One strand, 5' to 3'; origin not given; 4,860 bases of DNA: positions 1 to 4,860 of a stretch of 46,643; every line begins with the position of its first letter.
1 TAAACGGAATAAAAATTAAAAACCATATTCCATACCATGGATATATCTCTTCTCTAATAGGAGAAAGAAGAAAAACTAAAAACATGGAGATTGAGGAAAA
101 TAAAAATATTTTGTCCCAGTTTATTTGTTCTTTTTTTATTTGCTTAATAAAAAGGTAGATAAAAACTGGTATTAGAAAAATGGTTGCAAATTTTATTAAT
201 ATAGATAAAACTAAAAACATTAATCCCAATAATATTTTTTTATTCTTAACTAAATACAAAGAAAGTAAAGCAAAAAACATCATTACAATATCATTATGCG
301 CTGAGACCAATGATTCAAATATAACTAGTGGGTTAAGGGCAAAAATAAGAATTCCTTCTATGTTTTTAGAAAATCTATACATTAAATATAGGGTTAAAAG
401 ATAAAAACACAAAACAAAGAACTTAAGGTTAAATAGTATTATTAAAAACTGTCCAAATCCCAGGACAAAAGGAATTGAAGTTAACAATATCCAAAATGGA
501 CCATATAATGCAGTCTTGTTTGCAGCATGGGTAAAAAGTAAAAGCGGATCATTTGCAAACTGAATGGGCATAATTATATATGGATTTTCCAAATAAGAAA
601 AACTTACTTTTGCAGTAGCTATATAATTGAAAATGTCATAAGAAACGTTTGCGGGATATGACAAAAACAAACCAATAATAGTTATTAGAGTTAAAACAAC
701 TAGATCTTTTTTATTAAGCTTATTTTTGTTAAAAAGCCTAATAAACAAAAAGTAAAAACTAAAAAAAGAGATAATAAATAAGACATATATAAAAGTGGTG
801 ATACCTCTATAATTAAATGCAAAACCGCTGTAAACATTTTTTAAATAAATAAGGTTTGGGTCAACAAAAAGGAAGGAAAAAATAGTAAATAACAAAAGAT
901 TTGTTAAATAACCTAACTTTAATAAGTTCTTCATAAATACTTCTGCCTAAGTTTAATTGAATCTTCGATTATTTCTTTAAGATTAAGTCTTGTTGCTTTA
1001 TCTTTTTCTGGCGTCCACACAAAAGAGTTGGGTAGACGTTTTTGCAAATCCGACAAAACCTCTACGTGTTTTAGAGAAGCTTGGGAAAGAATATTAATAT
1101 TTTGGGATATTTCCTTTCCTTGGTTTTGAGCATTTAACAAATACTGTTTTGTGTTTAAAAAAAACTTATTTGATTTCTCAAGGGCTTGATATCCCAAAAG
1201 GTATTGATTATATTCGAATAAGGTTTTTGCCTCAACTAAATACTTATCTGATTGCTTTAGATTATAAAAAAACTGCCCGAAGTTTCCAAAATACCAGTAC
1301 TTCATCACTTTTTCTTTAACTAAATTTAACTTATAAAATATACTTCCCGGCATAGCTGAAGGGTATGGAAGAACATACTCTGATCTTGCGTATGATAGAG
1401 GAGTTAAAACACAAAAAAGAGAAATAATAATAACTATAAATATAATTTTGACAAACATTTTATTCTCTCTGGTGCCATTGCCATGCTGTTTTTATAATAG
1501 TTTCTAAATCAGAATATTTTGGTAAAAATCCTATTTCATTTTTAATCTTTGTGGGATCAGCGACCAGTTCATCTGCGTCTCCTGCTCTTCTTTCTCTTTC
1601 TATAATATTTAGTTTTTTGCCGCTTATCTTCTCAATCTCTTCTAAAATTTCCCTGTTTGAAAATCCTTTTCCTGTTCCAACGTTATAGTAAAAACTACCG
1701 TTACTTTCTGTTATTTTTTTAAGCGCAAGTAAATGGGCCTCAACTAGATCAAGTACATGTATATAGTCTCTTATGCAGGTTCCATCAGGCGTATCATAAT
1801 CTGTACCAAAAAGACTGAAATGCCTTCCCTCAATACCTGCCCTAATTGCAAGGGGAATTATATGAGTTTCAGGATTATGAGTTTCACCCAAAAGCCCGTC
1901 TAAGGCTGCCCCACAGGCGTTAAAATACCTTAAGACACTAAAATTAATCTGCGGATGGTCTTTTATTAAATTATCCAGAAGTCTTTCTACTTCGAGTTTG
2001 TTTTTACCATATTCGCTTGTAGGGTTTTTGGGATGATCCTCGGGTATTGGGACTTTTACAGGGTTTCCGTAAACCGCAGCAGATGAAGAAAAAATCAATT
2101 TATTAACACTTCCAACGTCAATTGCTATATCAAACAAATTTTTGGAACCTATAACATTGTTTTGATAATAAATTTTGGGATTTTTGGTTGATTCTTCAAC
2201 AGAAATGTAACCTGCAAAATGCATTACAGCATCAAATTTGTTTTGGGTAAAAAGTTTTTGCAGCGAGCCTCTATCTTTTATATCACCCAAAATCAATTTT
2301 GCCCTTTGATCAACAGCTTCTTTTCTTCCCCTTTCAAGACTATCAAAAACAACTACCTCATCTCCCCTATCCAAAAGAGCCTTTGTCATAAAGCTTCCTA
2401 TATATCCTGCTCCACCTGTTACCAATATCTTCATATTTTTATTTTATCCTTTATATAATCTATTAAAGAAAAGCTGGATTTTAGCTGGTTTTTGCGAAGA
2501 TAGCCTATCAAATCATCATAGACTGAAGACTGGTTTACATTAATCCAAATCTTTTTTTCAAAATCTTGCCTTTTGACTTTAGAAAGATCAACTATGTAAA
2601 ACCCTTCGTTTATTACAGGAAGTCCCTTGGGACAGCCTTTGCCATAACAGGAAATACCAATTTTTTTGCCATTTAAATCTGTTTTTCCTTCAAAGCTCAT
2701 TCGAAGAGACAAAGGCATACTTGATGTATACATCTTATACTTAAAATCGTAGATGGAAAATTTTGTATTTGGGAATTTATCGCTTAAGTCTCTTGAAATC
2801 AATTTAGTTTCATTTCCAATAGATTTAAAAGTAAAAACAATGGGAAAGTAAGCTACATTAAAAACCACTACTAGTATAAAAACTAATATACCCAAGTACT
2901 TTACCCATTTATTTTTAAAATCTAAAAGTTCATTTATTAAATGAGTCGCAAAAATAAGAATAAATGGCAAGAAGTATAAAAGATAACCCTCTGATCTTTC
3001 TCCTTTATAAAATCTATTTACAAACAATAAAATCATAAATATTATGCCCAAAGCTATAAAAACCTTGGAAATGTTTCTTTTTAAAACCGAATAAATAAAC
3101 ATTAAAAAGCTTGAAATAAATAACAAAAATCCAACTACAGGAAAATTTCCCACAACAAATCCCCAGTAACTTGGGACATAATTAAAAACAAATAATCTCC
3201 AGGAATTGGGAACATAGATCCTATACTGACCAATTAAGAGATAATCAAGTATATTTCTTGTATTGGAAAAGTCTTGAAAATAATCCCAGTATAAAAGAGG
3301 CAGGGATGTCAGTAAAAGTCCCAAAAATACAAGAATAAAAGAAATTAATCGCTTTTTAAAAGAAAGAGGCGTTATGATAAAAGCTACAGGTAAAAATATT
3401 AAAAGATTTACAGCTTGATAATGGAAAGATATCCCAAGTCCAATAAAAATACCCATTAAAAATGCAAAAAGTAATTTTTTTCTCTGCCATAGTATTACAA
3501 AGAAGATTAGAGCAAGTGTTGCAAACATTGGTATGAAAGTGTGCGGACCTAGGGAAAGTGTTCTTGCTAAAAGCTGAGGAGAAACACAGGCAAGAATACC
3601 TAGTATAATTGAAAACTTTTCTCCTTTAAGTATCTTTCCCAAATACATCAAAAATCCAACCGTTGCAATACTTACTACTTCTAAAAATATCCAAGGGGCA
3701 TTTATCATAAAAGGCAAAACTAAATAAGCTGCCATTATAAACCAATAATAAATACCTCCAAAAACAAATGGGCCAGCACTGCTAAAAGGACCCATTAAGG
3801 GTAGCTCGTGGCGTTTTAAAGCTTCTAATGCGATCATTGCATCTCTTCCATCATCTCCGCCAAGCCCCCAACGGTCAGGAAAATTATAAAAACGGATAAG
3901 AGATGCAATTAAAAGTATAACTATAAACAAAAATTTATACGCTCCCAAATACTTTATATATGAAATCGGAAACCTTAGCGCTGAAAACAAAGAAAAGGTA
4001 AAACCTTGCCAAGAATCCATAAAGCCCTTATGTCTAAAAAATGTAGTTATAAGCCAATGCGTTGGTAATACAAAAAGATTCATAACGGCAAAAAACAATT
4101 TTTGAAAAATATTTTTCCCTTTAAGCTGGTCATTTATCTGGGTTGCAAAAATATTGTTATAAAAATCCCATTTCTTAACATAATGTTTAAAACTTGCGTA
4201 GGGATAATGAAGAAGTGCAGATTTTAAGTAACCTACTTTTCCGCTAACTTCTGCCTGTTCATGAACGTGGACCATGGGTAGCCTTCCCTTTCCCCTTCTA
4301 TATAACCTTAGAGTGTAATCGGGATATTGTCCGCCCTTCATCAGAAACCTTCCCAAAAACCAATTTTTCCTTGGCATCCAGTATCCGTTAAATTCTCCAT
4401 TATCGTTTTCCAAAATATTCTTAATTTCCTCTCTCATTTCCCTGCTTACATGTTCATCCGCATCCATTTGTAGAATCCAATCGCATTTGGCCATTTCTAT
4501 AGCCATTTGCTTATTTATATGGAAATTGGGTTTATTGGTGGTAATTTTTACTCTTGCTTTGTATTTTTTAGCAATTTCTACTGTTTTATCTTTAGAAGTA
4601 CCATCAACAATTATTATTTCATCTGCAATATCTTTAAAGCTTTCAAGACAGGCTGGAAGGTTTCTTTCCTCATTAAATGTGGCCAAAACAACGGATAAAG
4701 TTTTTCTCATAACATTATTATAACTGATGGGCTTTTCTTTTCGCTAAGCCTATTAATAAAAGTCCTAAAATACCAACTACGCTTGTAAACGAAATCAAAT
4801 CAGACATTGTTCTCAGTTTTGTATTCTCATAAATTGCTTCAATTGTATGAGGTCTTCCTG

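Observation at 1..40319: A 40-kb single-strand super-array of 17 GT-C-type membrane proteins together with their lipid-sugar supply genes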

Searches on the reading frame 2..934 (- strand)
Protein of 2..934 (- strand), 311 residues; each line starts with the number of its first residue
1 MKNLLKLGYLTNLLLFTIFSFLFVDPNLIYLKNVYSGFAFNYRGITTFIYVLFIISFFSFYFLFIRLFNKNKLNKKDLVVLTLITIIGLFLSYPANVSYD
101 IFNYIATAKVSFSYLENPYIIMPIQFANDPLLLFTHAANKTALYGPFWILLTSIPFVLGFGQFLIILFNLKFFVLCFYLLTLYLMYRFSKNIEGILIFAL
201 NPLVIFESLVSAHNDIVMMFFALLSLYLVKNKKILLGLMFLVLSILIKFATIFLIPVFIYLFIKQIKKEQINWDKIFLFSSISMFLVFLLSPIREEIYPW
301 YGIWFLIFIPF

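Call 7: search_protein_families(library=pfam, proteins=[window:2-934:-], max_evalue=0.01)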
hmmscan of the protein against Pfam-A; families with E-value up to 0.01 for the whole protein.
window:2-934:- (311 aa): 1 family
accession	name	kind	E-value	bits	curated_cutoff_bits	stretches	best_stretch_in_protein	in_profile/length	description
PF09594.16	GT87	-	0.00034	20.9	25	1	143-259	2-119/237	Glycosyltransferase family 87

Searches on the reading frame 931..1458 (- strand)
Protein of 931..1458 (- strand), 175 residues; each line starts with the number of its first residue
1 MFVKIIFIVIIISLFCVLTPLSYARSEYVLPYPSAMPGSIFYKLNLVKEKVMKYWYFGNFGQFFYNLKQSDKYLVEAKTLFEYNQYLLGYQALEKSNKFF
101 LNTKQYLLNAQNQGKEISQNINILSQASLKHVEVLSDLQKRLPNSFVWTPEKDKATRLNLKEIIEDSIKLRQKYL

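Call 7: search_protein_families(library=pfam, proteins=[window:931-1458:-], max_evalue=0.01)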
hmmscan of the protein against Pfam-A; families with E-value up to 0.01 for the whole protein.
window:931-1458:- (175 aa): 2 families
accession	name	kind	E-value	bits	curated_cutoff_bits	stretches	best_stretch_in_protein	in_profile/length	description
PF18915.5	DUF5667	-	8.5e-06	26.5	27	1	35-144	2-98/99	Domain of unknown function (DUF5667)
PF00726.22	IL10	-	0.0015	18.5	24.2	1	57-131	44-114/170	Interleukin 10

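Call 52: search_protein_families(library=pfam, proteins=[window:931-1458:-], max_evalue=5)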
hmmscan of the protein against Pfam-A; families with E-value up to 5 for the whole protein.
window:931-1458:- (175 aa): 2 families
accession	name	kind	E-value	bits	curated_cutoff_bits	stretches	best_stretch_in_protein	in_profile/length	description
PF18915.5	DUF5667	-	8.5e-06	26.5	27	1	35-144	2-98/99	Domain of unknown function (DUF5667)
PF00726.22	IL10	-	0.0015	18.5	24.2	1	57-131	44-114/170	Interleukin 10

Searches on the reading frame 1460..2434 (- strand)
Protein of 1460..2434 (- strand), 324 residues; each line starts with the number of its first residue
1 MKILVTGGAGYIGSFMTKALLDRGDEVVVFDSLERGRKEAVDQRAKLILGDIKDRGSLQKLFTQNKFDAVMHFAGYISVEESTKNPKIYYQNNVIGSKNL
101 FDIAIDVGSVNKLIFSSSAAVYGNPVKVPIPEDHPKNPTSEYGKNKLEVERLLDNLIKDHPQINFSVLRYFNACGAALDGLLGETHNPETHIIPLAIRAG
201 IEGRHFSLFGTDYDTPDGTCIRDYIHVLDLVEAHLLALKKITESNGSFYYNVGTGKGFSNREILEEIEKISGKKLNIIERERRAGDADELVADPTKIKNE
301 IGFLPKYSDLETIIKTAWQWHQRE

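Call 7: search_protein_families(library=pfam, proteins=[window:1460-2434:-], max_evalue=0.01)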
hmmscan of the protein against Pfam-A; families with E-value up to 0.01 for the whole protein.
window:1460-2434:- (324 aa): 12 families
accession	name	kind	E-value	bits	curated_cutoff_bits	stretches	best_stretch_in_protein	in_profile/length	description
PF01370.27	Epimerase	-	5e-54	183.7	20.9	1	3-253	1-240/240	NAD dependent epimerase/dehydratase family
PF16363.11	GDP_Man_Dehyd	-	2.8e-48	165.5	27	1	4-309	1-325/332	GDP-mannose 4,6 dehydratase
PF04321.23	RmlD_sub_bind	-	2.2e-17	63.5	27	1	1-160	1-143/287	RmlD substrate binding domain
PF01073.25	3Beta_HSD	-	5.9e-17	62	22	1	4-244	1-235/280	3-beta hydroxysteroid dehydrogenase/isomerase family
PF02719.21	Polysacc_synt_2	-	4.5e-16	59.3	20.2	1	3-175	1-173/293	Polysaccharide biosynthesis protein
PF07993.18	NAD_binding_4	-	6.7e-08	32.4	20.1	1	40-156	58-191/258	Male sterility protein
PF05368.20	NmrA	-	1.4e-07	31.8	27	1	2-118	4-107/298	NmrA-like family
PF13460.12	NAD_binding_10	-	4e-06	27.3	27.2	1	7-155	1-133/184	NAD(P)H-binding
PF08659.16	KR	-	5.4e-05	23.6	22.6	1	3-126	3-145/180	KR domain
PF00106.31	adh_short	-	0.00028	20.9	26.6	1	3-65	3-71/195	short chain dehydrogenase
PF03435.24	Sacchrp_dh_NADP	-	0.00084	20.1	25.1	1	8-81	5-83/129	Saccharopine dehydrogenase NADP binding domain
PF02254.24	TrkA_N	-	0.0037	18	23.8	1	8-70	5-66/116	TrkA-N domain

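Call 54: search_protein_families(library=ncbifam, proteins=[window:1460-2434:-], max_evalue=0.001)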
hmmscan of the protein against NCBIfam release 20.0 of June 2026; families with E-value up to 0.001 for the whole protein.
window:1460-2434:- (324 aa): 34 families (the best 25 are shown)
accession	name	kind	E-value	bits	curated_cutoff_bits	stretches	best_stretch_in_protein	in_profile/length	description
TIGR01179.1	galE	equivalog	2.9e-118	394.5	262.3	1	2-323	1-327/332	UDP-glucose 4-epimerase GalE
NF007956.0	PRK10675.1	subfamily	6.2e-72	242.6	394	1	1-323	1-331/338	UDP-glucose 4-epimerase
TIGR01181.1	dTDP_gluc_dehyt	equivalog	1.5e-36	126.1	365.1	1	2-322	1-312/321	dTDP-glucose 4,6-dehydratase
TIGR02197.1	heptose_epim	equivalog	1.3e-34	119.8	274.6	1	3-274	1-263/316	ADP-glyceromanno-heptose 6-epimerase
TIGR04180.1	EDH_00030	hypoth_equivalog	1.1e-30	106.8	475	1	3-308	1-297/297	NAD-dependent 4,6-dehydratase LegB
NF043036.1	ErythonDh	equivalog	2.3e-22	79.6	325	1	1-155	1-162/321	D-erythronate dehydrogenase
NF007490.0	PRK10084.1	subfamily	1.5e-19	70.2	649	2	1-104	1-111/361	dTDP-glucose 4,6-dehydratase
TIGR02622.1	CDP_4_6_dhtase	equivalog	5.5e-19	68.5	278.45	1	2-322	6-331/352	CDP-glucose 4,6-dehydratase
TIGR03466.1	HpnA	hypoth_equivalog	3.5e-18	65.6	367.65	1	1-159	1-158/327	hopanoid-associated sugar epimerase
NF007582.0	PRK10217.1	equivalog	1.1e-17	64.2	698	1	2-307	3-318/355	dTDP-glucose 4,6-dehydratase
NF008360.0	PRK11150.1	equivalog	1.2e-15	57.5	452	1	3-269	2-252/310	ADP-glyceromanno-heptose 6-epimerase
NF042422.1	oxyalk_red_OleD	equivalog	1.8e-15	57.1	580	1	1-122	1-114/329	2-alkyl-3-oxoalkanoate reductase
NF011728.1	PRK15181.1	equivalog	4.7e-15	55.4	760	1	3-320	18-336/348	Vi polysaccharide biosynthesis UDP-N-acetylglucosaminuronic acid C-4 epimerase TviC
NF052578.1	StrlDmthSdmBMthl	equivalog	1.1e-13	51.7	600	1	1-125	1-121/328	sterol demethylase protein SdmB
TIGR01214.1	rmlD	equivalog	1.5e-13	50.5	224.05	1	2-160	1-142/285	dTDP-4-dehydrorhamnose reductase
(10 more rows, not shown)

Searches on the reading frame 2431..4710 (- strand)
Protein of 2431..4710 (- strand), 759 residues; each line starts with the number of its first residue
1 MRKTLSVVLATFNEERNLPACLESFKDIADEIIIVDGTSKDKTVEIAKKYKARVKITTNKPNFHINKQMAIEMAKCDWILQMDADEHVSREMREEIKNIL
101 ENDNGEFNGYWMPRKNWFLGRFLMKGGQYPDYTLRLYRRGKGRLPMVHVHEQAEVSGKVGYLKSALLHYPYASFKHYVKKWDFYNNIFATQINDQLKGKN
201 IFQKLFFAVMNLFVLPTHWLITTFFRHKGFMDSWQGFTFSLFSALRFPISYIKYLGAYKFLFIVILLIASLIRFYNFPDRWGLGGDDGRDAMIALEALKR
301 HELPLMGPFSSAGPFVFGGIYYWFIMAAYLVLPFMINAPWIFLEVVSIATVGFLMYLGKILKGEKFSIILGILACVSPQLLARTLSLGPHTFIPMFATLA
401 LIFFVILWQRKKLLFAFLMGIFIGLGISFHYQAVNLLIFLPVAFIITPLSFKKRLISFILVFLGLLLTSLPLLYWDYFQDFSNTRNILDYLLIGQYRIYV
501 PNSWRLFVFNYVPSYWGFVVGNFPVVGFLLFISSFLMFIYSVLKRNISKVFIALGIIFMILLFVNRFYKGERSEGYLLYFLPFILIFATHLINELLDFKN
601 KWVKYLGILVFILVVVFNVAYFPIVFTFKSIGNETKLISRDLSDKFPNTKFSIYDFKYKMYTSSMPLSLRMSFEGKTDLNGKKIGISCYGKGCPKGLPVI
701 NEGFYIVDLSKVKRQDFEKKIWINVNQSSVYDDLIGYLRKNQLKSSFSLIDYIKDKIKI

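Call 7: search_protein_families(library=pfam, proteins=[window:2431-4710:-], max_evalue=0.01)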
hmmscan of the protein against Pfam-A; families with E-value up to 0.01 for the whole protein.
window:2431-4710:- (759 aa): 3 families
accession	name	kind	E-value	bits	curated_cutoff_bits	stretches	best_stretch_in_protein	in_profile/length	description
PF00535.33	Glycos_transf_2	-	7.2e-20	72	23.3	1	6-135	1-140/168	Glycosyl transferase family 2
PF13704.12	Glyco_tranf_2_4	-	1.9e-05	25.5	27.5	1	13-88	2-84/98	Glycosyl transferase family 2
PF13231.12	PMT_2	-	0.00037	21.2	26.1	1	321-475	6-160/160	Dolichyl-phosphate-mannose-protein mannosyltransferase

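Call 54: search_protein_families(library=ncbifam, proteins=[window:2431-4710:-], max_evalue=0.001)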
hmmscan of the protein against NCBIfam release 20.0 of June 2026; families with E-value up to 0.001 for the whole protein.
window:2431-4710:- (759 aa): 10 families
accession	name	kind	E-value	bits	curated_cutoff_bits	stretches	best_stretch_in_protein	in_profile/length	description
TIGR04283.1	glyco_like_mftF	equivalog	2.9e-13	49.9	182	1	5-106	1-102/221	TIGR04283 family arsenosugar biosynthesis glycosyltransferase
TIGR04195.1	S_glycosyl_SunS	equivalog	4.1e-12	45.6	350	1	7-99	61-154/421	SunS family peptide S-glycosyltransferase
NF007482.0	PRK10073.1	equivalog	1.2e-09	37.6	423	1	3-104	6-114/334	glycosyltransferase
TIGR04182.1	glyco_TIGR04182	equivalog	1e-06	28.4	325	1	6-91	3-88/293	S-layer glycoprotein N-glycosyltransferase AglJ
NF038302.1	EPS_HpsE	equivalog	1.7e-06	27.2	300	1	5-88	3-99/307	hormogonium polysaccharide biosynthesis glycosyltransferase HpsE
NF045692.1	OglycostaseCruG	equivalog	1.8e-05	23.8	600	1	4-93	42-145/386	2'-O-glycosyltransferase CruG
NF010496.0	PRK13915.1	equivalog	3.4e-05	23.1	262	1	3-55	31-89/307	glucosyl-3-phosphoglycerate synthase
NF041875.1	EPS_EpsD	equivalog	0.00014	21.4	370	1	5-92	1-96/325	exopolysaccharide biosynthesis glycosyltransferase EpsD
NF047683.1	TeichurnBiosyTuaG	equivalog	0.00048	19.9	400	1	3-99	6-110/252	teichuronic acid biosynthesis protein TuaG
NF041391.1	DPhHxTase_Halo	equivalog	0.00078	18.5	375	0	10-90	2-83/213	dolichyl-phosphate hexose transferase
